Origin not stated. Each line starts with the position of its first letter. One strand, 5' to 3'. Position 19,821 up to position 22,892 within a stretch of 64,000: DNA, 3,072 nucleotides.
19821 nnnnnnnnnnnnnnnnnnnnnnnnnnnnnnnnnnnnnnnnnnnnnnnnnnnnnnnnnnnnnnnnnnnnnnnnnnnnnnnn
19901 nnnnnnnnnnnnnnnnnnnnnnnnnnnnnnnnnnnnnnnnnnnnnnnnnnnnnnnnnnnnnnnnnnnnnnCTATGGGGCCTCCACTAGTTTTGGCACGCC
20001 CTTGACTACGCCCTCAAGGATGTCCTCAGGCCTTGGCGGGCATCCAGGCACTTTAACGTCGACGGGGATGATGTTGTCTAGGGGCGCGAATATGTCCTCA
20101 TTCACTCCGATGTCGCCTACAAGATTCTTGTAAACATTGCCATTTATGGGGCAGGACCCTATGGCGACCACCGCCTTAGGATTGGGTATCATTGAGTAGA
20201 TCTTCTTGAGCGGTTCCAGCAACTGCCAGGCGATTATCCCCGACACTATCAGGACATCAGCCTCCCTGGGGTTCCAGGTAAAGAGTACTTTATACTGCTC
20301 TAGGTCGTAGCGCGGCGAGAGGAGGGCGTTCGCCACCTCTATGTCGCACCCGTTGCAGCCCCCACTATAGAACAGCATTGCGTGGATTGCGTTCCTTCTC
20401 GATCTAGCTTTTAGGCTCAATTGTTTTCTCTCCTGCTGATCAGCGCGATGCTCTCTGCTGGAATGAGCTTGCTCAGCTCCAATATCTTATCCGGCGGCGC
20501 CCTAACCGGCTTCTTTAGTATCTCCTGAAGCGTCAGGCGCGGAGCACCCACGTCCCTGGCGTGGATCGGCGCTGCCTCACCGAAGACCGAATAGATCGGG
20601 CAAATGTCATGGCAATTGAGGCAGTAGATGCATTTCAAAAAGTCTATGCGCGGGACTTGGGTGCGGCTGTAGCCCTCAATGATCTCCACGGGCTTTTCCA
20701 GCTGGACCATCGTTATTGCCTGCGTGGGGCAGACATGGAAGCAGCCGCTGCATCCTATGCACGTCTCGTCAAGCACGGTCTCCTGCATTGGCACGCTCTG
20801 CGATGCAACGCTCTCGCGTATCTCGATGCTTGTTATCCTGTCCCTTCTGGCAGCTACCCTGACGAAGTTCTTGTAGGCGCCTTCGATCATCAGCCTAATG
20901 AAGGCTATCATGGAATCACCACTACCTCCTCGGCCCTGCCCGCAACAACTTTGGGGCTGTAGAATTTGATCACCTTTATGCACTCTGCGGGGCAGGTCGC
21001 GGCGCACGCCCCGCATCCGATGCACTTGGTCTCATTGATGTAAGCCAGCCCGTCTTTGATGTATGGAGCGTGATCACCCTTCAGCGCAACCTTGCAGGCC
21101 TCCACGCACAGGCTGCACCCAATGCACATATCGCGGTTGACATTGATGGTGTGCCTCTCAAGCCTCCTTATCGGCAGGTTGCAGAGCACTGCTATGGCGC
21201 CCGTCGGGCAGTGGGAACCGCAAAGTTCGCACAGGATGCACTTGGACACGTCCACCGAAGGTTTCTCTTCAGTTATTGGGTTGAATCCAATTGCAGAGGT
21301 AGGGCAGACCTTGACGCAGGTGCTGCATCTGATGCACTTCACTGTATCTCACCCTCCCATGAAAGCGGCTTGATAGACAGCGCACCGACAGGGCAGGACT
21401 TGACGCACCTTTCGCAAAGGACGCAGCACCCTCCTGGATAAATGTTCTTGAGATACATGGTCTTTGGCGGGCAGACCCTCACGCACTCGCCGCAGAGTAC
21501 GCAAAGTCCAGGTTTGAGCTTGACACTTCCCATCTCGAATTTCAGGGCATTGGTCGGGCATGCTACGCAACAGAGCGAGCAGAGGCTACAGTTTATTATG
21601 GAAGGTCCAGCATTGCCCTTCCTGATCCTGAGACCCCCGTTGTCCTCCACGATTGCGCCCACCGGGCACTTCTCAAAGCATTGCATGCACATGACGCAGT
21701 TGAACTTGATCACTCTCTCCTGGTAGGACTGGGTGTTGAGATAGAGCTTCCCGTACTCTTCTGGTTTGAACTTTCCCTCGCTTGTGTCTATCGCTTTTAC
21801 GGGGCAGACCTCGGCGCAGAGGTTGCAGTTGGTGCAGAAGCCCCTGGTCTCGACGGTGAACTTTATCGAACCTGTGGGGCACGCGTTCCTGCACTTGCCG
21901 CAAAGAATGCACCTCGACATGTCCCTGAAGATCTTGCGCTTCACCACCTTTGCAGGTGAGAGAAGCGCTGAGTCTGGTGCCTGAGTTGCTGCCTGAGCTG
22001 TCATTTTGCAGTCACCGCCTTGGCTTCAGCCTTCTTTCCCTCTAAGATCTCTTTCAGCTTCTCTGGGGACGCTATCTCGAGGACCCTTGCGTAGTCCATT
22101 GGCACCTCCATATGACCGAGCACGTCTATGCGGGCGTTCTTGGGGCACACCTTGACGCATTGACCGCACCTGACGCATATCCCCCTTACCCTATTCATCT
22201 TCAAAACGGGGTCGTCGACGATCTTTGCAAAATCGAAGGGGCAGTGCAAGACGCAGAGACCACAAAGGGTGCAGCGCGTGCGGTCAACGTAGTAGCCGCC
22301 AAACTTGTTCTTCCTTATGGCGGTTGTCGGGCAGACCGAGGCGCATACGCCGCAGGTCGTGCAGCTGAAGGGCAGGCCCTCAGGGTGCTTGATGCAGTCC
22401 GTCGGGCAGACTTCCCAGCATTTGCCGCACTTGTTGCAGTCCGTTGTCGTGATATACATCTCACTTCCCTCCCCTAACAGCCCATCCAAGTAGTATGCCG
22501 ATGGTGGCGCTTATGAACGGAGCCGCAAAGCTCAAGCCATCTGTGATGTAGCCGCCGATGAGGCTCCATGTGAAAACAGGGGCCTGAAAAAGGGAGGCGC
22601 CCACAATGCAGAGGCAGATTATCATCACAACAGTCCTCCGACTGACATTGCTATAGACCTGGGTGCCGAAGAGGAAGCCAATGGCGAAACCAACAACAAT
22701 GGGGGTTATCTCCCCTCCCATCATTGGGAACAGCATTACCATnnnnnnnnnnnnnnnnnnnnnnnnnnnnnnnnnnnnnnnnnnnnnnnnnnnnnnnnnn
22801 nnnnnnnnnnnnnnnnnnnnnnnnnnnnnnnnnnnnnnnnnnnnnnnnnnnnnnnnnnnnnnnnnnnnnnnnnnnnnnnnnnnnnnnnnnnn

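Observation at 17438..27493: Mrp-linked energy-converting [NiFe] hydrogenase with three tandem polyferredoxins (14 predicted [4Fe-4S] clusters) and no NuoC homolog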

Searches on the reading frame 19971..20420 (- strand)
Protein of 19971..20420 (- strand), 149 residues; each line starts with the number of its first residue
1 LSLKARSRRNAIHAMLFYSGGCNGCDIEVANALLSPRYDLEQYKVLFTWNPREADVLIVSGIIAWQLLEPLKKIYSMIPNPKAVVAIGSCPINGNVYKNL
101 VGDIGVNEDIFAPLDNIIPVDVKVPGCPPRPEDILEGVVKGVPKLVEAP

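Call 5: search_protein_families(library=pfam, proteins=[window:19971-20420:-], max_evalue=0.1)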
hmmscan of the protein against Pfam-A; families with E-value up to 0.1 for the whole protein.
window:19971-20420:- (149 aa): 1 family
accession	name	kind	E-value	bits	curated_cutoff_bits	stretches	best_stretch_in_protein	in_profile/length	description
PF01058.29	Oxidored_q6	-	5.1e-29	101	27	1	22-140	1-127/128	NADH ubiquinone oxidoreductase, 20 Kd subunit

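Call 12: search_protein_families(library=ncbifam, proteins=[window:19971-20420:-], max_evalue=0.01)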
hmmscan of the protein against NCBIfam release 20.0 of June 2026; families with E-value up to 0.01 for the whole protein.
window:19971-20420:- (149 aa): 17 families
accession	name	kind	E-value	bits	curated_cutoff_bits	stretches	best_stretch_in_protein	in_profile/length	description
NF005012.1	PRK06411.1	subfamily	3.8e-31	107.9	116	1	6-140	30-153/166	NADH-quinone oxidoreductase subunit NuoB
TIGR01957.1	nuoB_fam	subfamily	1.3e-28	99.7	142.7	1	14-140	18-137/145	NADH-quinone oxidoreductase subunit B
NF011395.0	PRK14820.1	equivalog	1.7e-24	86.6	263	1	8-140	31-152/180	NADH-quinone oxidoreductase subunit B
NF011393.0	PRK14818.1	equivalog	2e-24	86.1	255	1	7-140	28-150/173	NADH dehydrogenase subunit B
NF011390.0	PRK14815.1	equivalog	1.3e-23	83.2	281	1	19-144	39-156/183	NADH dehydrogenase subunit B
NF011391.0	PRK14816.1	equivalog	8.6e-23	80.9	283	1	7-140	49-172/196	NADH-quinone oxidoreductase subunit B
NF009808.0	PRK13292.1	equivalog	1.5e-22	79.3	1156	1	7-139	22-143/791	NADH-quinone oxidoreductase subunit B/C/D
NF011388.0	PRK14813.1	equivalog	2.9e-22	79.5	294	1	21-140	36-148/189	NADH dehydrogenase subunit B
NF011392.0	PRK14817.1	equivalog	3.2e-22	79.1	271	1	21-139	44-154/182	NADH-quinone oxidoreductase subunit B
NF011394.0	PRK14819.1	equivalog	3.7e-22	79.1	312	1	7-138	28-149/264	NADH-quinone oxidoreductase subunit B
NF011389.0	PRK14814.1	equivalog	2.1e-19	70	285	1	22-144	42-156/186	NADH dehydrogenase subunit B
TIGR03294.1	FrhG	equivalog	1.7e-11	44.3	245.5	1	48-139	45-138/228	coenzyme F420 hydrogenase subunit gamma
NF045520.1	H2_NiFeSe_small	exception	3.7e-05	23.2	470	1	74-142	137-206/314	NiFeSe hydrogenase small subunit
TIGR00391.1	hydA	subfamily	0.00011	21.5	179.5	1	81-139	150-205/365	hydrogenase small subunit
NF007779.0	PRK10468.1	equivalog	0.0002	20.5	659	1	73-139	140-203/372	hydrogenase 2 small subunit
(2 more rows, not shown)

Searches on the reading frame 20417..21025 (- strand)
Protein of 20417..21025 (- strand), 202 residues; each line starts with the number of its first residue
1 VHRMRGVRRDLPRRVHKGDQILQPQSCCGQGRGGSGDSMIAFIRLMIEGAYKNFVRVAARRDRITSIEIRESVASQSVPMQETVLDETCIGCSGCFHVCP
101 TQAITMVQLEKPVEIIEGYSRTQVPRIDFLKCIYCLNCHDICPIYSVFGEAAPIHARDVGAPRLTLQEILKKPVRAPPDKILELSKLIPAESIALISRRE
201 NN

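Call 5: search_protein_families(library=pfam, proteins=[window:20417-21025:-], max_evalue=0.1)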
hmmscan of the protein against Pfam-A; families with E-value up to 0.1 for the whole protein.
window:20417-21025:- (202 aa): 17 families
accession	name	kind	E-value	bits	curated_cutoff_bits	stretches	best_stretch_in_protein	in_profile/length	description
PF00037.32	Fer4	-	8.1e-10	38.6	21.1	2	86-105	5-24/24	4Fe-4S binding domain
PF12838.12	Fer4_7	-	2.1e-09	38.1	27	1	88-143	1-49/52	4Fe-4S dicluster domain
PF13237.11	Fer4_10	-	3.5e-09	36.9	25.5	2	86-143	6-53/53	4Fe-4S dicluster domain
PF13187.11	Fer4_9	-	6.9e-09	36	27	2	89-143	2-48/52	4Fe-4S dicluster domain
PF14697.11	Fer4_21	-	7.7e-09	36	35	1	82-106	34-59/59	4Fe-4S dicluster domain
PF13183.11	Fer4_8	-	4.8e-08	33.9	27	1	130-161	3-34/68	4Fe-4S dicluster domain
PF12837.12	Fer4_6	-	1.1e-05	25.6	25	1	86-104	6-24/24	4Fe-4S binding domain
PF13484.11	Fer4_16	-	1.6e-05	26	30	1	88-144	1-65/66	4Fe-4S double cluster binding domain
PF25160.1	LdpA_Fe-S-bd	-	4.3e-05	23.6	27.6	1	81-108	20-47/49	LdpA Fe-S cluster-binding domain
PF12797.12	Fer4_2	-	0.00019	21.6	24.5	1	87-101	8-22/22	4Fe-4S binding domain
PF12800.12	Fer4_4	-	0.0011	19.6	24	1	87-101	2-16/17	4Fe-4S binding domain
PF13746.11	Fer4_18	-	0.0011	19.5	27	1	69-102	41-74/114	4Fe-4S dicluster domain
PF18892.5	DUF5651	-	0.002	18.4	27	0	80-101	9-30/53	Family of unknown function (DUF5651)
PF13370.11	Fer4_13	-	0.0033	18.5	24.5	0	86-101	2-18/58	4Fe-4S single cluster domain of Ferredoxin I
PF17179.9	Fer4_22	-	0.0045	18.2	27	1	51-102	41-94/95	4Fe-4S dicluster domain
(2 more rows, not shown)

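Call 12: search_protein_families(library=ncbifam, proteins=[window:20417-20911:-], max_evalue=0.01)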
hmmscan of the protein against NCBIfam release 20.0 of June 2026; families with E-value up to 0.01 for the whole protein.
window:20417-20911:- (164 aa): 66 families (the best 25 are shown)
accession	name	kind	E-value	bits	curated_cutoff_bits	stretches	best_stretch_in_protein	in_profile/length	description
NF004914.0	PRK06273.1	equivalog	4.7e-53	179.4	163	1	3-158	5-160/167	ferredoxin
TIGR01971.1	NuoI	subfamily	1.3e-14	53.8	113.05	1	47-108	40-97/121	NADH-quinone oxidoreductase, chain I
NF010590.0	PRK13984.1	equivalog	1.5e-11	43.2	946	1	49-108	50-107/611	putative oxidoreductase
NF004546.0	PRK05888.3-3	equivalog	6.9e-11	41.9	260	1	48-109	63-124/196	NADH-quinone oxidoreductase subunit NuoI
NF004538.0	PRK05888.1-4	equivalog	8.2e-11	41.8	135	1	48-110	60-118/162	NADH-quinone oxidoreductase subunit NuoI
NF004539.0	PRK05888.1-5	equivalog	1.3e-10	41.1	225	1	48-109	60-117/162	NADH-quinone oxidoreductase subunit NuoI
NF004545.0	PRK05888.3-1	equivalog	2e-09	37.3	229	1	48-110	65-124/154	NADH-quinone oxidoreductase subunit NuoI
NF004541.0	PRK05888.2-2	equivalog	2.8e-09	37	217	1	19-108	30-110/168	NADH-quinone oxidoreductase subunit NuoI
NF004543.0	PRK05888.2-5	equivalog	6.4e-09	35.6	243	1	49-108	59-114/217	NADH-quinone oxidoreductase subunit NuoI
NF042909.1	FMH_DH_FwdF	exception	1.4e-08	34.3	375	1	45-106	134-192/336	tungsten-dependent formylmethanofuran dehydrogenase subunit FwdF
TIGR02700.1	flavo_MJ0208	hypoth_equivalog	3.1e-08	33.2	251.35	1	26-145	127-232/234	dihydromethanopterin reductase (acceptor)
NF004536.0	PRK05888.1-1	equivalog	4.6e-08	32.6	212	1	47-108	56-113/180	NADH-quinone oxidoreductase subunit NuoI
NF009053.0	PRK12387.1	subfamily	4.9e-08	32.9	204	1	49-107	38-88/180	formate hydrogenlyase complex iron-sulfur subunit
NF006221.0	PRK08348.1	subfamily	6.3e-08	32.4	124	1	49-106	44-89/136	NADH-plastoquinone oxidoreductase subunit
NF040612.1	F420_dehyd_FpoI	exception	6.7e-08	32.4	180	1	47-106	39-96/135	F420H2 dehydrogenase subunit FpoI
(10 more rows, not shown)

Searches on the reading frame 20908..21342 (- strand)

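Call 5: search_protein_families(library=pfam, proteins=[window:20908-21342:-], max_evalue=0.1)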
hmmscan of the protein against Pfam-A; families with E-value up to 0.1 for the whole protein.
window:20908-21342:- (144 aa): 17 families
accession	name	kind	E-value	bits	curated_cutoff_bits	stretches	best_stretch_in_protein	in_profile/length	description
PF00037.32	Fer4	-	2.9e-25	87.5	21.1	4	101-123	2-24/24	4Fe-4S binding domain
PF12838.12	Fer4_7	-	2e-20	73.4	27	3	2-49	1-52/52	4Fe-4S dicluster domain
PF12837.12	Fer4_6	-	6.1e-20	70.6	25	4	100-122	2-24/24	4Fe-4S binding domain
PF14697.11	Fer4_21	-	1.7e-17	63.7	35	3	2-51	7-58/59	4Fe-4S dicluster domain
PF12797.12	Fer4_2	-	3e-17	61.7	24.5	4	101-119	4-22/22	4Fe-4S binding domain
PF13237.11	Fer4_10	-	6.2e-16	58.5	25.5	3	2-46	8-53/53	4Fe-4S dicluster domain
PF13187.11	Fer4_9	-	1.1e-13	51.5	27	3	2-50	1-52/52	4Fe-4S dicluster domain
PF12800.12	Fer4_4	-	2.1e-09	37.3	24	3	2-15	3-16/17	4Fe-4S binding domain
PF13183.11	Fer4_8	-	3.7e-09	37.4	27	1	71-120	3-67/68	4Fe-4S dicluster domain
PF13484.11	Fer4_16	-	5.7e-09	37.1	30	1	2-21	1-20/66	4Fe-4S double cluster binding domain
PF25160.1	LdpA_Fe-S-bd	-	9.1e-08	32.2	27.6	2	102-125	23-46/49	LdpA Fe-S cluster-binding domain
PF12798.12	Fer4_3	-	6.8e-07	30.1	27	1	3-17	1-15/15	4Fe-4S binding domain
PF13370.11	Fer4_13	-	8.4e-07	30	24.5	0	68-85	1-18/58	4Fe-4S single cluster domain of Ferredoxin I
PF13534.11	Fer4_17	-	9e-07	29.8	22.2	1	29-48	40-59/61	4Fe-4S dicluster domain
PF13459.11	Fer4_15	-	1.1e-05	26.5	22.4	1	66-92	1-29/66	4Fe-4S single cluster domain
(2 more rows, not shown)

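Call 12: search_protein_families(library=ncbifam, proteins=[window:20908-21342:-], max_evalue=0.01)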
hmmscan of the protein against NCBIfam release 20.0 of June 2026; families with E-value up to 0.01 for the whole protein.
window:20908-21342:- (144 aa): 96 families (the best 25 are shown)
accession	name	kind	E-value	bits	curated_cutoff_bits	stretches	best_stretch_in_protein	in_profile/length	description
NF045874.1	Vhu_polyferre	exception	1.6e-17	63.3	600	1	2-134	129-256/381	F420-non-reducing hydrogenase associated-polyferredoxin VhuB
TIGR01971.1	NuoI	subfamily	3.5e-16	58.9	113.05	3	2-70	43-118/121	NADH-quinone oxidoreductase, chain I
NF058577.1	FdxA_fam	equivalog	3.5e-15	55.9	65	2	2-49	8-52/52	4Fe-4S ferredoxin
NF005504.0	PRK07118.1-3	equivalog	4.4e-14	52.5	437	2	71-131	219-274/293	Fe-S cluster domain-containing protein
NF042909.1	FMH_DH_FwdF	exception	4.9e-14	52.2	375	1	22-84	88-151/336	tungsten-dependent formylmethanofuran dehydrogenase subunit FwdF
NF040864.1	HgcB_ferredoxin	equivalog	5.2e-14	51.9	99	2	64-124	7-63/93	mercury methylation ferredoxin HgcB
NF040770.1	hetero_SS_HdrA2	exception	4.2e-13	48.3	1100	2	62-134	568-635/777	CoB-CoM heterodisulfide reductase HdrA2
TIGR02179.1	PorD_KorD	subfamily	4.4e-13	49.1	60.05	3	26-85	18-69/78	2-oxoacid:acceptor oxidoreductase, delta subunit, pyruvate/2-ketoisovalerate family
NF006221.0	PRK08348.1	subfamily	6.5e-13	48.5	124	3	2-51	45-93/136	NADH-plastoquinone oxidoreductase subunit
NF043069.1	T4HPD_activ_SAM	equivalog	3.4e-12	46.4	425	2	54-125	34-100/299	trans-4-hydroxy-L-proline dehydratase activase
NF007382.0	PRK09898.1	equivalog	5.4e-12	45.7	213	2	2-53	155-201/208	ferredoxin-like protein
TIGR02912.1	sulfite_red_C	equivalog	5.6e-12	45.3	324.1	2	67-122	165-218/314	sulfite reductase subunit C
NF038196.1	ferrodoxin_EFR1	subfamily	5.8e-12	46.2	75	2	2-52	185-231/242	EFR1 family ferrodoxin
TIGR01944.1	rnfB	subfamily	9.1e-12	44.9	68.7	3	2-52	114-162/190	RnfABCDGE type electron transport complex subunit B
TIGR03294.1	FrhG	equivalog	1.6e-11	44.4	245.5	2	67-120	170-218/228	coenzyme F420 hydrogenase subunit gamma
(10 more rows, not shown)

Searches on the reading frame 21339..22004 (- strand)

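Call 5: search_protein_families(library=pfam, proteins=[window:21339-22004:-], max_evalue=0.1)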
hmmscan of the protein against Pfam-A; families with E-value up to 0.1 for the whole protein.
window:21339-22004:- (221 aa): 14 families
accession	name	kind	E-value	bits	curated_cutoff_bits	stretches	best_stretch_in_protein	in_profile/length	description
PF00037.32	Fer4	-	3.2e-27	93.7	21.1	5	27-48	3-24/24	4Fe-4S binding domain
PF12838.12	Fer4_7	-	1.1e-25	90.3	27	4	57-117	2-52/52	4Fe-4S dicluster domain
PF13484.11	Fer4_16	-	7.6e-22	78.3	30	4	57-83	2-28/66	4Fe-4S double cluster binding domain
PF13187.11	Fer4_9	-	1.4e-20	73.5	27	5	57-118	2-52/52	4Fe-4S dicluster domain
PF12837.12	Fer4_6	-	8.1e-20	70.2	25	5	26-47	3-24/24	4Fe-4S binding domain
PF13237.11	Fer4_10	-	5.2e-19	68.3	25.5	5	56-114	8-53/53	4Fe-4S dicluster domain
PF14697.11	Fer4_21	-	1.3e-13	51.3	35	3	29-72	5-57/59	4Fe-4S dicluster domain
PF13183.11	Fer4_8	-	3.9e-12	47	27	2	57-116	5-67/68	4Fe-4S dicluster domain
PF12798.12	Fer4_3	-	4.3e-12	46.3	27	4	194-208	1-15/15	4Fe-4S binding domain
PF13534.11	Fer4_17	-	9.2e-12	45.8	22.2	2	56-116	1-59/61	4Fe-4S dicluster domain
PF12797.12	Fer4_2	-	1.9e-11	43.6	24.5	3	24-44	2-22/22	4Fe-4S binding domain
PF12800.12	Fer4_4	-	6.1e-09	35.9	24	2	30-45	2-17/17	4Fe-4S binding domain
PF25160.1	LdpA_Fe-S-bd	-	1.6e-08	34.6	27.6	4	38-75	9-46/49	LdpA Fe-S cluster-binding domain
PF13746.11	Fer4_18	-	2.6e-05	24.8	27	0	52-77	56-80/114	4Fe-4S dicluster domain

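Call 12: search_protein_families(library=ncbifam, proteins=[window:21339-22004:-], max_evalue=0.01)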
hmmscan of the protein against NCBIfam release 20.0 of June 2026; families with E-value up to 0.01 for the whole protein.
window:21339-22004:- (221 aa): 74 families (the best 25 are shown)
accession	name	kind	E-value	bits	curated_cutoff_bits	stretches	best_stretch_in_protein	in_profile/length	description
NF045874.1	Vhu_polyferre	exception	1.3e-20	73.5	600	2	138-211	31-106/381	F420-non-reducing hydrogenase associated-polyferredoxin VhuB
NF058577.1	FdxA_fam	equivalog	1.4e-20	73.2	65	4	30-71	7-52/52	4Fe-4S ferredoxin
NF038196.1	ferrodoxin_EFR1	subfamily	1.9e-17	64.1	75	3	20-80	174-237/242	EFR1 family ferrodoxin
TIGR01971.1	NuoI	subfamily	1.2e-16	60.3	113.05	2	57-120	44-100/121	NADH-quinone oxidoreductase, chain I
NF006221.0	PRK08348.1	subfamily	4.4e-16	58.8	124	3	54-119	43-93/136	NADH-plastoquinone oxidoreductase subunit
NF042909.1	FMH_DH_FwdF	exception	1.3e-14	54.1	375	2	57-186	180-314/336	tungsten-dependent formylmethanofuran dehydrogenase subunit FwdF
NF009053.0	PRK12387.1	subfamily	1e-13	51.4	204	2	137-187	38-94/180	formate hydrogenlyase complex iron-sulfur subunit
NF040864.1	HgcB_ferredoxin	equivalog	4.9e-13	48.7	99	3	159-213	7-65/93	mercury methylation ferredoxin HgcB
TIGR04041.1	activase_YjjW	hypoth_equivalog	6.2e-13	48.8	250.2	1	136-181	40-85/276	YjjW family glycine radical enzyme activase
NF004537.0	PRK05888.1-3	equivalog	1.9e-12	47.1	163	2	57-118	70-130/204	NADH-quinone oxidoreductase subunit NuoI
NF004541.0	PRK05888.2-2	equivalog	5.3e-12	45.9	217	2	138-185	62-113/168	NADH-quinone oxidoreductase subunit NuoI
TIGR04105.1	FeFe_hydrog_B1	subfamily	9.3e-12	44.3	450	3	56-120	143-207/462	monomeric [FeFe] hydrogenase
NF005503.0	PRK07118.1-2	equivalog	2.3e-11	43.5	252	2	32-129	140-240/292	RnfABCDGE type electron transport complex subunit B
TIGR01944.1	rnfB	subfamily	2.8e-11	43.3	68.7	2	23-79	106-167/190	RnfABCDGE type electron transport complex subunit B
NF004536.0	PRK05888.1-1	equivalog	4.5e-11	42.4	212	2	26-52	92-119/180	NADH-quinone oxidoreductase subunit NuoI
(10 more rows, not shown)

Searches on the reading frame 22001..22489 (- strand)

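Call 5: search_protein_families(library=pfam, proteins=[window:22001-22489:-], max_evalue=0.1)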
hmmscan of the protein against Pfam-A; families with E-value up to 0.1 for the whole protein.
window:22001-22489:- (162 aa): 16 families
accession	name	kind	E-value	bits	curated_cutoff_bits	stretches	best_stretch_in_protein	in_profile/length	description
PF00037.32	Fer4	-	3e-24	84.2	21.1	4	66-86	1-21/24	4Fe-4S binding domain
PF12838.12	Fer4_7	-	1.4e-17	64.4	27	3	42-86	1-51/52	4Fe-4S dicluster domain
PF13187.11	Fer4_9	-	1.5e-15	57.4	27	3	43-84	2-48/52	4Fe-4S dicluster domain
PF13484.11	Fer4_16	-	1.1e-14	55.3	30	3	105-120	2-17/66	4Fe-4S double cluster binding domain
PF13237.11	Fer4_10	-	2e-14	53.7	25.5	3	67-116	3-53/53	4Fe-4S dicluster domain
PF12837.12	Fer4_6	-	5.1e-14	51.9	25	4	68-85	4-21/24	4Fe-4S binding domain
PF12797.12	Fer4_2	-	2.9e-13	49.2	24.5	3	66-85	3-22/22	4Fe-4S binding domain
PF14697.11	Fer4_21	-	3.7e-12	46.6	35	2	68-118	3-54/59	4Fe-4S dicluster domain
PF13534.11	Fer4_17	-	1.3e-10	42.1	22.2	2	105-120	2-17/61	4Fe-4S dicluster domain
PF13183.11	Fer4_8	-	3.6e-10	40.7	27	5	42-66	4-28/68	4Fe-4S dicluster domain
PF12800.12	Fer4_4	-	1.1e-09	38.1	24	3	105-117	4-16/17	4Fe-4S binding domain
PF25160.1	LdpA_Fe-S-bd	-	1.6e-08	34.6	27.6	3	17-61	4-46/49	LdpA Fe-S cluster-binding domain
PF12798.12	Fer4_3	-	3.6e-08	34.1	27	2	105-119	1-15/15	4Fe-4S binding domain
PF13746.11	Fer4_18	-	2.7e-06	28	27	2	14-55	57-97/114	4Fe-4S dicluster domain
PF13459.11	Fer4_15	-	2.9e-06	28.3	22.4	1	67-84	2-19/66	4Fe-4S single cluster domain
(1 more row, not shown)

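Call 12: search_protein_families(library=ncbifam, proteins=[window:22001-22489:-], max_evalue=0.01)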
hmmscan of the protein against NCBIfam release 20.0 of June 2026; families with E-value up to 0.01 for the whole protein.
window:22001-22489:- (162 aa): 85 families (the best 25 are shown)
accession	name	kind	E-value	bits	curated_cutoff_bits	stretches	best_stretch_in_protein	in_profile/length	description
NF058577.1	FdxA_fam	equivalog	4.4e-17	62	65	3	42-86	8-51/52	4Fe-4S ferredoxin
NF038196.1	ferrodoxin_EFR1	subfamily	4e-14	53.2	75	3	12-61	180-232/242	EFR1 family ferrodoxin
TIGR02700.1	flavo_MJ0208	hypoth_equivalog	2.9e-13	49.6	251.35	2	66-146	143-216/234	dihydromethanopterin reductase (acceptor)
TIGR02179.1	PorD_KorD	subfamily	6.6e-12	45.4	60.05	2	43-90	27-74/78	2-oxoacid:acceptor oxidoreductase, delta subunit, pyruvate/2-ketoisovalerate family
NF045874.1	Vhu_polyferre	exception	1.5e-11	43.7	600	1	13-131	4-114/381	F420-non-reducing hydrogenase associated-polyferredoxin VhuB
NF042909.1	FMH_DH_FwdF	exception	2.5e-11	43.3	375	1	42-119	226-310/336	tungsten-dependent formylmethanofuran dehydrogenase subunit FwdF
NF040864.1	HgcB_ferredoxin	equivalog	2.8e-11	43.1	99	1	42-87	15-60/93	mercury methylation ferredoxin HgcB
NF040684.1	PorD_Arch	equivalog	3.6e-11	43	120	3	15-61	31-82/85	pyruvate synthase subunit PorD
TIGR01971.1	NuoI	subfamily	3.7e-11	42.7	113.05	2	43-87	44-97/121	NADH-quinone oxidoreductase, chain I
TIGR04105.1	FeFe_hydrog_B1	subfamily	5.8e-11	41.7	450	1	10-86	136-203/462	monomeric [FeFe] hydrogenase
NF006221.0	PRK08348.1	subfamily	1.6e-10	40.8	124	1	67-123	40-95/136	NADH-plastoquinone oxidoreductase subunit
NF043069.1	T4HPD_activ_SAM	equivalog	1.8e-10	40.6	425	2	68-123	48-100/299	trans-4-hydroxy-L-proline dehydratase activase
NF043039.1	HgcAB_like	equivalog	5.5e-10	39.4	285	3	42-86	301-347/350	HgcAB-like fusion protein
TIGR00402.1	napF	equivalog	7e-10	39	102.2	1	42-85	36-81/149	ferredoxin-type protein NapF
NF045790.1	OxalOxreddelta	equivalog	7.2e-10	38.5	230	2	13-60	257-308/316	oxalate oxidoreductase subunit delta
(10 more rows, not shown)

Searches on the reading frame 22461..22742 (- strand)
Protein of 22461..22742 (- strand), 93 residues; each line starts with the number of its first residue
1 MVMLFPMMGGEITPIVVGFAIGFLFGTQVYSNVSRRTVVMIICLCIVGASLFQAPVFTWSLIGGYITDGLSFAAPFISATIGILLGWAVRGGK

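Call 4: search_protein_families(library=pfam, proteins=[window:22461-22742:-], max_evalue=0.1)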
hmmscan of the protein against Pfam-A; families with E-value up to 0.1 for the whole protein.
window:22461-22742:- (93 aa): 0 families

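Call 10: search_protein_families(library=ncbifam, proteins=[window:22461-22742:-], max_evalue=0.1)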
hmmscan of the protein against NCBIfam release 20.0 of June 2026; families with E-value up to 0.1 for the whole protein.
window:22461-22742:- (93 aa): 1 family
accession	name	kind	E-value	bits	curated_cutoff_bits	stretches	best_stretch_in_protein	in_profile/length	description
NF000072.1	MFS_efflux_PexA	equivalog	0.018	14.3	800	1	13-87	57-130/415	phenicol efflux MFS transporter PexA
